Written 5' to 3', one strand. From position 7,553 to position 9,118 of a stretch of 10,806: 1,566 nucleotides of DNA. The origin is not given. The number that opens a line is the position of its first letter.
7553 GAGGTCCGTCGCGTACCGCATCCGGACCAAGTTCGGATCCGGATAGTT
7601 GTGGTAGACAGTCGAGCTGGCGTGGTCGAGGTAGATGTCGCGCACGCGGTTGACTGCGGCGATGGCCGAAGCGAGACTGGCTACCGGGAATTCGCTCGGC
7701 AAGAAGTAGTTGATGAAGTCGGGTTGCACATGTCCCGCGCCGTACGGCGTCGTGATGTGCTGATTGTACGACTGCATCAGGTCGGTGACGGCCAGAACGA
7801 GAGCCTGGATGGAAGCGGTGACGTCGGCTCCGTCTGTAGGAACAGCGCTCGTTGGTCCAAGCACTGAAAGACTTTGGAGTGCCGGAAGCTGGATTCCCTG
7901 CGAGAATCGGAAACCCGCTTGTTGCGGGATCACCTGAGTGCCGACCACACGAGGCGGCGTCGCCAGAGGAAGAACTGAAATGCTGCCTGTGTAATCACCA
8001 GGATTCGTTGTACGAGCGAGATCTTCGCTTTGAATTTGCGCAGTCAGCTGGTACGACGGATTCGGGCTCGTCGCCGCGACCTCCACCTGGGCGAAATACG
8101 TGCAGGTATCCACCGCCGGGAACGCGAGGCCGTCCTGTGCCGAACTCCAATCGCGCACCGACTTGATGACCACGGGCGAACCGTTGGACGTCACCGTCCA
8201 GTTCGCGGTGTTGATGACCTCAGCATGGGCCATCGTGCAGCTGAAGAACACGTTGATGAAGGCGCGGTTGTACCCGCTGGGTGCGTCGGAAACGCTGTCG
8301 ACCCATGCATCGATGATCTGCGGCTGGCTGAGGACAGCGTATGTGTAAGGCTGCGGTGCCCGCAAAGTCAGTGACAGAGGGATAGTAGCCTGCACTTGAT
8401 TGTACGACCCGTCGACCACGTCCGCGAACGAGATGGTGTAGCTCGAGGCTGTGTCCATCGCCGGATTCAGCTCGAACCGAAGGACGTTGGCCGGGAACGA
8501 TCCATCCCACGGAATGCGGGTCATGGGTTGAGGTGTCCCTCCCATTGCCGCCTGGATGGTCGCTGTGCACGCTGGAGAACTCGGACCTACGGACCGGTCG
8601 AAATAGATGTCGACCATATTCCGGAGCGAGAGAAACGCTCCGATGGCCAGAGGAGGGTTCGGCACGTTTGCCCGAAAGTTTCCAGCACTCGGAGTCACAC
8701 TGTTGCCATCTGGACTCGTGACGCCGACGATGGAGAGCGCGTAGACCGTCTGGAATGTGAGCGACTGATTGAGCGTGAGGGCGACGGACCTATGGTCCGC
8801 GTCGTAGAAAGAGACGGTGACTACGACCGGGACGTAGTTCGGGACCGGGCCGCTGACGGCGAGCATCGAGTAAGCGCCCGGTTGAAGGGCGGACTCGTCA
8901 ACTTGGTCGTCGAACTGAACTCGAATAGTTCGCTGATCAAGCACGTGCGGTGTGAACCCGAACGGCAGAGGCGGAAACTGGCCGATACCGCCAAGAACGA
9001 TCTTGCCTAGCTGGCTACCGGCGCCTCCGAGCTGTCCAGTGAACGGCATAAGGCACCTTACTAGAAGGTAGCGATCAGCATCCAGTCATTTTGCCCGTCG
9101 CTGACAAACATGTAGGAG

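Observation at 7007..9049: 680-aa protein combines SbsA-type Ig-like domains with the same His-pair repeat as its giant neighbour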

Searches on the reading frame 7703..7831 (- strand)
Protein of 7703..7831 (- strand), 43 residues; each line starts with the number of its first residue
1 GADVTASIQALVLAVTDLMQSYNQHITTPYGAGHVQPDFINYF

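Call 18: search_solved_structures(query=A2, max_evalue=10, show_alignments=3)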
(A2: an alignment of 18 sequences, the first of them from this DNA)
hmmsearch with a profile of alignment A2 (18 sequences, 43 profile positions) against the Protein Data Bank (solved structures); distinct sequences matched with E-value up to 10: 1.
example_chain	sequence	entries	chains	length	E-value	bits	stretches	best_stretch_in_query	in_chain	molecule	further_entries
1nq6_A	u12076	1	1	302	0.2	14.9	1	14-33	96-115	Xys1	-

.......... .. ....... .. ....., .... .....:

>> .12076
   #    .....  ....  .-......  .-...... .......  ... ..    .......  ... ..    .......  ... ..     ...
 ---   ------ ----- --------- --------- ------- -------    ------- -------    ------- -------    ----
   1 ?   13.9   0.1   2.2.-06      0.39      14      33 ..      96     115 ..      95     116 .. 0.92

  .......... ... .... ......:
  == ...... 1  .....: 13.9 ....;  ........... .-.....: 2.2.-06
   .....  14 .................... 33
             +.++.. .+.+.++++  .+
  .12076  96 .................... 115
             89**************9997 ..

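Call 29: search_protein_representatives(alignment_id=A2)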
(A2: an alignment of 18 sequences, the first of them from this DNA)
Query: 18 sequences, 43 profile positions. Proteins with E-value up to 0.001 (for the whole library): 947; up to 1e-10: 447; up to 1e-30: 75. The best 150 are listed.
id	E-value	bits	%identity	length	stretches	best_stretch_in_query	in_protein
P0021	1.5e-143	482.6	-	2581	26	1-34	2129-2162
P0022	4.9e-120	407.3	-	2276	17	1-42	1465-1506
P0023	7.3e-117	397.2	-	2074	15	3-41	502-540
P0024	1.9e-109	373.4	-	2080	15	4-41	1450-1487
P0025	4.4e-109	372.3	-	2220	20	1-39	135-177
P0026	4.0e-101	346.8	-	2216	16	3-41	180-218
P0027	4.9e-94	324.1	-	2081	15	2-41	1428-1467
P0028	4.0e-92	318.0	-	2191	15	2-39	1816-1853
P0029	8.8e-90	310.5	-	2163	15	1-34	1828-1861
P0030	4.4e-89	308.2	-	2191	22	4-42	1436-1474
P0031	2.5e-88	305.9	-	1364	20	4-37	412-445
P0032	4.6e-88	305.0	-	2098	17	2-42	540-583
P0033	6.1e-84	291.8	-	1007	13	2-39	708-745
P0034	7.2e-84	291.6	-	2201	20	1-41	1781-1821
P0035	5.8e-81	282.3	-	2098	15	5-41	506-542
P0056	3.1e-48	177.5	-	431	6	1-42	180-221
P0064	1.5e-42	159.3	-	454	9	1-42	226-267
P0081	4.0e-34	132.4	-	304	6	1-42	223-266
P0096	5.9e-28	112.6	-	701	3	2-42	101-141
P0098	1.6e-27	111.2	-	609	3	3-41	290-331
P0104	2.9e-26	107.2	-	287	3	2-41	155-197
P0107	8.3e-26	105.8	-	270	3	1-42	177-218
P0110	1.7e-25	104.8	-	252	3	2-41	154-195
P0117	5.2e-24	100.0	-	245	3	4-40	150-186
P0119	8.1e-24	99.4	-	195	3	1-39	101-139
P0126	1.4e-22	95.4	-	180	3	2-42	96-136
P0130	4.7e-22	93.7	-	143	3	2-42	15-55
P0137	1.8e-21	91.9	-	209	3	4-41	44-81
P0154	3.2e-20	87.8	-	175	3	3-41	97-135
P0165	1.4e-19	85.8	-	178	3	4-41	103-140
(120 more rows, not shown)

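Call 31: search_protein_families(library=pfam, proteins=[P0130, P0126, P0154, P0165, P0119, P0137, P0117, P0110, P0107, P0104], max_evalue=0.1)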
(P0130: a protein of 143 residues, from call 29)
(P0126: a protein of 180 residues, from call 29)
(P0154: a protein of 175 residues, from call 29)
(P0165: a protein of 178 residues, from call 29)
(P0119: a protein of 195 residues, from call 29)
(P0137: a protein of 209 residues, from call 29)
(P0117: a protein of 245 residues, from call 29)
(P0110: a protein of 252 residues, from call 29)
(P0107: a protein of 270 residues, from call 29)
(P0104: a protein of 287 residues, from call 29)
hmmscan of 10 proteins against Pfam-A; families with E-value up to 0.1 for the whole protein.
P0130 (143 aa): 0 families

P0126 (180 aa): 2 families
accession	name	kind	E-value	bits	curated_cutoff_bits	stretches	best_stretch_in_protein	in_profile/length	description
PF03927.19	NapD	-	0.049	14.2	28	0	38-81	25-68/76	NapD protein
PF02287.20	Dehydratase_SU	-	0.061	13.9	25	0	6-44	82-120/133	Dehydratase small subunit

P0154 (175 aa): 1 family
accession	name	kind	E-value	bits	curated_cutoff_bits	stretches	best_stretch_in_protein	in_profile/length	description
PF23892.1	Ig_CycH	-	0.0031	17.7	27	0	45-70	29-54/108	Cytochrome c-type biogenesis protein H Ig-like domain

P0165 (178 aa): 1 family
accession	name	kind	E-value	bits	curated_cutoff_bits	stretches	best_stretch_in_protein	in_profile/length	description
PF15551.11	DUF4656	-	0.008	16.2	27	1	68-112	199-243/361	Domain of unknown function (DUF4656)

P0119 (195 aa): 0 families

P0137 (209 aa): 2 families
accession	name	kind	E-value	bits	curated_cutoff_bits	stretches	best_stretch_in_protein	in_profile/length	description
PF01938.26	TRAM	-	2.6e-05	24.4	21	1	151-194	8-50/61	TRAM domain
PF21517.3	HTH_Tnp_Tc3_2_like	-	0.076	13.5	27.2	0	8-31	11-34/40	Transposable element Tc3 transposase, HTH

P0117 (245 aa): 1 family
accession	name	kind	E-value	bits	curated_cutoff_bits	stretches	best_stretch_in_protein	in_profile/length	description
PF00916.26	Sulfate_transp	-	0.03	13.5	23.2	1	12-171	108-273/380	Sulfate permease family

P0110 (252 aa): 3 families
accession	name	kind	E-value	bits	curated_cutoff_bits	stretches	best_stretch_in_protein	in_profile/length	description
PF17691.6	Croc_4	-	0.00013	22.3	25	0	61-110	71-121/132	Contingent replication of cDNA 4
PF18185.7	STALD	-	0.043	13.7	24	0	122-159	4-41/211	Sir2- and TIR-associating SLOG family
PF08630.15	Dfp1_Him1_M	-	0.068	13.7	25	0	92-131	6-45/80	Dfp1/Him1, central region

P0107 (270 aa): 0 families

P0104 (287 aa): 0 families

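Call 39: list_cluster_members(proteins=[P0021, P0031, P0033, P0056, P0064, P0081, P0096, P0098, P0130, P0119])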
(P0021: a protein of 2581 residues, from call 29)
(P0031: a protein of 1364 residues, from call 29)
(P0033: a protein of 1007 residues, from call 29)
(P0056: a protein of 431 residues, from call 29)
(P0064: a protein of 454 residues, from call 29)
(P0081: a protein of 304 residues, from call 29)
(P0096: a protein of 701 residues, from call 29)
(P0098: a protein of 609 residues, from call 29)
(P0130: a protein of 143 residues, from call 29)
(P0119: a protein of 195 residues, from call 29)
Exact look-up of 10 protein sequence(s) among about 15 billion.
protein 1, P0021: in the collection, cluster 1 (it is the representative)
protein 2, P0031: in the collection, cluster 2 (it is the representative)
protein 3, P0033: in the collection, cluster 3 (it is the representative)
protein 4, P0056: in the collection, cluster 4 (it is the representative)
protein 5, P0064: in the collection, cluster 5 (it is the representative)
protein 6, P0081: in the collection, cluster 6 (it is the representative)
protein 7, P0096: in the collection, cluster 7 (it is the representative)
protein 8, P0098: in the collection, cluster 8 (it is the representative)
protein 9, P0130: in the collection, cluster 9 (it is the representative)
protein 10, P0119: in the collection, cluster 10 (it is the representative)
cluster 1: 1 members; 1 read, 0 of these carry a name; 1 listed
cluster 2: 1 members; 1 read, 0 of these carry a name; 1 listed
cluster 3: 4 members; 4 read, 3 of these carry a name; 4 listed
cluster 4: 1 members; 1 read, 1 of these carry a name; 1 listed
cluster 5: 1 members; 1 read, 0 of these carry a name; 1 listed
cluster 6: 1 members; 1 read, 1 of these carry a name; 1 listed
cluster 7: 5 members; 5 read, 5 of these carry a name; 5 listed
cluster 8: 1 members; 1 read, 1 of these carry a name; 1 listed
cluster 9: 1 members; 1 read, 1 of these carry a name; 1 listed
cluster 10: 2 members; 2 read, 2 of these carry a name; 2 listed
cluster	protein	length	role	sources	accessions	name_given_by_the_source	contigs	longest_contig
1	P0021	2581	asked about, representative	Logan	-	-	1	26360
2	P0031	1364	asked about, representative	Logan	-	-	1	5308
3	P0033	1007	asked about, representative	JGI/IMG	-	hypothetical protein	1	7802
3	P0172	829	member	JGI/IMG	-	hypothetical protein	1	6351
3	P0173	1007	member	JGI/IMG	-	hypothetical protein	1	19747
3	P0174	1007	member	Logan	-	-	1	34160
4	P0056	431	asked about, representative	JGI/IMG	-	hypothetical protein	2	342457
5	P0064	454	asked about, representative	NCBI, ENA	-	-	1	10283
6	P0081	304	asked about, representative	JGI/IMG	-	uncharacterized protein YciI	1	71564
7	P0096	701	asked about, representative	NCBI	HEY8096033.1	MAG TPA: hypothetical protein VIE65_08020, partial [Methylobacter sp.]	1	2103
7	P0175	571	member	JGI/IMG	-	hypothetical protein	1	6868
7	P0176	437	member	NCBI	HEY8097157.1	MAG TPA: hypothetical protein VIE65_13825, partial [Methylobacter sp.]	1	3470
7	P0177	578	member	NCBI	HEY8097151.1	MAG TPA: hypothetical protein VIE65_13795, partial [Methylobacter sp.]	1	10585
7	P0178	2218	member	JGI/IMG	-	hypothetical protein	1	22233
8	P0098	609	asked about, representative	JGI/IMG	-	uncharacterized phage protein gp47/JayE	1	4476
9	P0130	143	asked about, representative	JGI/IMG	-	hypothetical protein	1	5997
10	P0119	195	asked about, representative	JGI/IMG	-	hypothetical protein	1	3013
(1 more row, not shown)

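Call 57: search_protein_families(library=ncbifam, proteins=[P0056, P0064, P0081, P0130], max_evalue=0.1)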
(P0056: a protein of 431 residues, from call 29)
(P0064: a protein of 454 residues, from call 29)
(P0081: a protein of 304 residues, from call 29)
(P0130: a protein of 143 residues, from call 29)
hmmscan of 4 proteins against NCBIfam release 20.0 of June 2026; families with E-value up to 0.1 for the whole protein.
P0056 (431 aa): 0 families

P0064 (454 aa): 2 families
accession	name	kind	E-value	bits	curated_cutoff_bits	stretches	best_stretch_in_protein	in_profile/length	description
NF011975.0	PRK15443.2-2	subfamily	0.023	14.6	196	0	392-427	93-128/139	diol dehydratase small subunit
NF033632.1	SLATT_4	domain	0.03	14.2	55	0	25-71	82-129/154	SLATT domain-containing protein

P0081 (304 aa): 0 families

P0130 (143 aa): 0 families

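Call 58: search_protein_families(library=phrogs, proteins=[P0056, P0064, P0081, P0130, P0119, P0126, P0098, P0033, P0110, P0107], max_evalue=0.01)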
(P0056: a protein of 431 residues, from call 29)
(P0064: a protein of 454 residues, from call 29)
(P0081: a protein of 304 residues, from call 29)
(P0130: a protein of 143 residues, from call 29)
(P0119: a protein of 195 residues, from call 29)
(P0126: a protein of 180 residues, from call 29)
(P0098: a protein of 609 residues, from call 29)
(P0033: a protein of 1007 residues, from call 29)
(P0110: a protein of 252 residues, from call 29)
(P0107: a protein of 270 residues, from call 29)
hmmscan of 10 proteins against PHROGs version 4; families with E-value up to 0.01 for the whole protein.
P0056 (431 aa): 2 families
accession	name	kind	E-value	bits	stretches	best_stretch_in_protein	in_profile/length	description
phrog_6994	-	head and packaging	0.001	20.4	0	175-202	27-54/67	head fiber protein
phrog_31076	-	unknown function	0.0026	18.7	0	211-245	25-61/80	-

P0064 (454 aa): 1 family
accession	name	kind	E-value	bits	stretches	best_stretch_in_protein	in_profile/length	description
phrog_5720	-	unknown function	0.0027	18.7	0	102-141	5-44/85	-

P0081 (304 aa): 0 families

P0130 (143 aa): 0 families

P0119 (195 aa): 0 families

P0126 (180 aa): 1 family
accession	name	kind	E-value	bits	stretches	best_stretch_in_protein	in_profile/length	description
phrog_3949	-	transcription regulation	0.0059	17.6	1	16-73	51-108/161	transcriptional repressor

P0098 (609 aa): 2 families
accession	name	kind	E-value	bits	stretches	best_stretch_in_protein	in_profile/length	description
phrog_6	-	tail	8.3e-50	170.9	2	1-164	58-189/548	baseplate wedge subunit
phrog_34452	-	unknown function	5.8e-09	36.9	1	3-161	2-156/175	-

P0033 (1007 aa): 0 families

P0110 (252 aa): 0 families

P0107 (270 aa): 0 families

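Call 67: search_dna_similar(query=P0056, collection=phages, mode=protein, max_evalue=0.01, max_rows=20)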
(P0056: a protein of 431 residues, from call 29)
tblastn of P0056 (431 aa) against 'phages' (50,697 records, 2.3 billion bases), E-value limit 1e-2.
Records with a match: 1; places in all: 1; records where one place covers at least 80% of the query: 0.
Best place of each record, by identity: <60% 1.
By first word of the organism name: Caudoviricetes 1.
By host as written in the record: - 1.
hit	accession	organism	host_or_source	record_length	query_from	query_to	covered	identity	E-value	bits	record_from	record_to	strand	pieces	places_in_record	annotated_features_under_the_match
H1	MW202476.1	Caudoviricetes sp.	Manatee Spring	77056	278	368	21%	37.4%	8e-6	54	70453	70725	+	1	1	hypothetical protein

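Call 68: search_dna_similar(query=P0098, collection=phages, mode=protein, max_evalue=0.001, max_rows=15)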
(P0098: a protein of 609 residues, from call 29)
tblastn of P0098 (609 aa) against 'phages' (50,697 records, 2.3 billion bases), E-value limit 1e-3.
Records with a match: 1814; places in all: 1819; records where one place covers at least 80% of the query: 0.
Best place of each record, by identity: <60% 1814.
By first word of the organism name: Vibrio 397; Escherichia 344; Pseudomonas 238; Salmonella 134; Rheinheimera 115; Erwinia 63; Klebsiella 55; Acinetobacter 49; Aeromonas 46; Xanthomonas 31; and 59 more.
By host as written in the record: - 412; Escherichia coli 120; Rheinheimera sp. BAL341 115; Pseudomonas aeruginosa 72; Escherichia coli K-12 MG1655 44; Erwinia amylovora 27; Pseudomonas aeruginosa PAO1 26; Vibrio cholerae 22; and 418 more.
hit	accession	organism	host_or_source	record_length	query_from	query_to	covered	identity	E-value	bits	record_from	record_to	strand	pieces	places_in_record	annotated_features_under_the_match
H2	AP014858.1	Vibrio phage RYC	Vibrio coralliilyticus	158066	4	591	76%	31.4%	1e-21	170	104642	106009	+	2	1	ORF73: putative baseplate component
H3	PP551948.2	Pseudomonas phage UNO-G1W1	Pseudomonas fluorescens Migula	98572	4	609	71%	33.2%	1e-29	189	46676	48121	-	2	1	baseplate wedge subunit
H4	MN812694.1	Pectobacterium phage Bobbio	Dickeya dianthicola F101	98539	4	609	71%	32.7%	6e-27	184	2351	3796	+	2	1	record has no annotation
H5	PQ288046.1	Pseudomonas phage XD2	Pseudomonas aeruginosa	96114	4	609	71%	32.8%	2e-34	212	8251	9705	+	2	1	baseplate protein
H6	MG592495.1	Vibrio phage 1.121.O._10N.286.46.C4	Enterovibrio norvegicus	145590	1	581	75%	30.5%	2e-25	170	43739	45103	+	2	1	baseplate protein J-like protein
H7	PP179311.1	Pseudomonas phage Pyxpy02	Pseudomonas syringae 19B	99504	4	606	71%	31.7%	6e-26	173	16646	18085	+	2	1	putative baseplate component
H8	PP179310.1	Pseudomonas phage Pyxpy01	Pseudomonas syringae P1.01.01B03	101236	4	606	71%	31.7%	6e-26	173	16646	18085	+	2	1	putative baseplate component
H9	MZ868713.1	Pseudomonas phage psageK4e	Pseudomonas syringae pv. actinidiae K7#8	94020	4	609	72%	31.4%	7e-27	179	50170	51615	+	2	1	hypothetical protein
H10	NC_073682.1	Pseudomonas phage psageK4e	Pseudomonas syringae pv. actinidiae K7#8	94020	4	609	72%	31.4%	7e-27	179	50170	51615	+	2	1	hypothetical protein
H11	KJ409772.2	Pseudomonas phage phiPsa374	Pseudomonas syringae pv. actinidiae ...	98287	4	609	72%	31.4%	7e-27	179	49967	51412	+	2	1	hypothetical protein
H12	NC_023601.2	Pseudomonas phage phiPsa374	Pseudomonas syringae pv. actinidiae ...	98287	4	609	72%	31.4%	7e-27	179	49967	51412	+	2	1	baseplate wedge subunit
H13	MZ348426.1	Pseudomonas phage psageK4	soil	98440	4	609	72%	31.4%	7e-27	179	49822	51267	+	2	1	putative baseplate J-like protein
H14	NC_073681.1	Pseudomonas phage psageK4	soil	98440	4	609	72%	31.4%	7e-27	179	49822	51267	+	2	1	putative baseplate J-like protein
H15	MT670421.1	Pseudomonas phage phiPsa381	Pseudomonas syringae pv. actinidiae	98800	4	609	72%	31.4%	7e-27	179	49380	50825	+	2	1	hypothetical protein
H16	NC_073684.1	Pseudomonas phage phiPsa381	Pseudomonas syringae pv. actinidiae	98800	4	609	72%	31.4%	7e-27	179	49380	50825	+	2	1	hypothetical protein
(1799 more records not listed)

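Call 69: get_annotated_region(hit=H1, flank=6000)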
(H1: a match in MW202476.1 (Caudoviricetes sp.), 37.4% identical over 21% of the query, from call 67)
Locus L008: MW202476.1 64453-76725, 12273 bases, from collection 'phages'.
description: Siphoviridae sp. isolate cta39025, complete genome.
organism: Caudoviricetes sp. (NCBI taxid 2832643)
taxonomy: Viruses; Duplodnaviria; Heunggongvirae; Uroviricota; Caudoviricetes
host: -; source: Manatee Spring; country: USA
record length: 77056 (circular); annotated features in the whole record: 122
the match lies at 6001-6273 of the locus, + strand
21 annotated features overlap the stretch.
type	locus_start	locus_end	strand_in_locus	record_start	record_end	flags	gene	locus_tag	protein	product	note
CDS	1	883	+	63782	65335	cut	-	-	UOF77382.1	portal protein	-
CDS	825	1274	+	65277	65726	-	-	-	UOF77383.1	ADP-ribosylation factoR-binding proteiN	-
CDS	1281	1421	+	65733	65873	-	-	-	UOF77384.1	hypothetical protein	-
CDS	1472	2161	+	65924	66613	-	-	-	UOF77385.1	hypothetical protein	-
CDS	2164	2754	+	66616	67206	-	-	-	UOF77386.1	hypothetical protein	-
CDS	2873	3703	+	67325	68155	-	-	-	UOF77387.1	hypothetical protein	-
CDS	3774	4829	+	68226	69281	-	-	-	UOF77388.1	hypothetical protein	-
CDS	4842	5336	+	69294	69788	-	-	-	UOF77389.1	hypothetical protein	-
CDS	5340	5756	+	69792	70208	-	-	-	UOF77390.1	hypothetical protein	-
CDS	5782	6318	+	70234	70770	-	-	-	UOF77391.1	hypothetical protein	-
CDS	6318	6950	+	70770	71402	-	-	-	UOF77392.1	mannan polymerase complexes subunit mnN9: gdP.98A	-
CDS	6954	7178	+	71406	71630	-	-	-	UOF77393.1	hypothetical protein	-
CDS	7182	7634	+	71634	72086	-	-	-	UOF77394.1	hypothetical protein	-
CDS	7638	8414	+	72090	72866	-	-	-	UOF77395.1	hypothetical protein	-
CDS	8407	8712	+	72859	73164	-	-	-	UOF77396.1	hypothetical protein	-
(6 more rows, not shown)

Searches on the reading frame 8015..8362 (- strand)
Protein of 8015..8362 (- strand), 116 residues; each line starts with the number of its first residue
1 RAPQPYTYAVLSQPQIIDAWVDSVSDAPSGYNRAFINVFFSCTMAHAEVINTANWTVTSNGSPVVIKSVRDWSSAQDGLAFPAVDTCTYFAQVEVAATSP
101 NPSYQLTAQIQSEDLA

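Call 42: search_protein_families(library=pfam, proteins=[window:8015-8362:-], max_evalue=1)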
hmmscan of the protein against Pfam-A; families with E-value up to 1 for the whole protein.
seq(116 aa): 1 family
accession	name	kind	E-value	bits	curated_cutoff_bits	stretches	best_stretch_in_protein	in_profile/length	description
PF02604.26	PhdYeFM_antitox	-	0.18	12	29.8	1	49-77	20-50/74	Antitoxin Phd_YefM, type II toxin-antitoxin system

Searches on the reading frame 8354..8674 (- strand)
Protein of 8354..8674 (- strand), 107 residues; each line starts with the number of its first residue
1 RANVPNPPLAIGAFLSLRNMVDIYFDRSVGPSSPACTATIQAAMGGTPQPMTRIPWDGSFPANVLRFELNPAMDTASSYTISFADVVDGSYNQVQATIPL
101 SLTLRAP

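Call 42: search_protein_families(library=pfam, proteins=[window:8354-8674:-], max_evalue=1)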
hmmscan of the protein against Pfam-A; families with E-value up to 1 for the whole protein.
seq(107 aa): 0 families

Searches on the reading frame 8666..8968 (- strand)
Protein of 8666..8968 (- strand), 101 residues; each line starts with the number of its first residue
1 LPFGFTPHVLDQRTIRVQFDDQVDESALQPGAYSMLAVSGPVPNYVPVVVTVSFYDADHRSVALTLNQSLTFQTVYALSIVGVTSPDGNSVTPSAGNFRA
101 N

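Call 42: search_protein_families(library=pfam, proteins=[window:8666-8968:-], max_evalue=1)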
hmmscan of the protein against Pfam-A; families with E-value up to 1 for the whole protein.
seq(101 aa): 2 families
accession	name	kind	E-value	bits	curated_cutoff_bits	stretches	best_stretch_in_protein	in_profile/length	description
PF13205.12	Big_5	-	6.7e-06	27.2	23.6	1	12-91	22-95/105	Bacterial Ig-like domain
PF21744.3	BAHCC1-like_Tudor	-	0.041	14.3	28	0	39-64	33-58/69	BAHCC1-like, Tudor domain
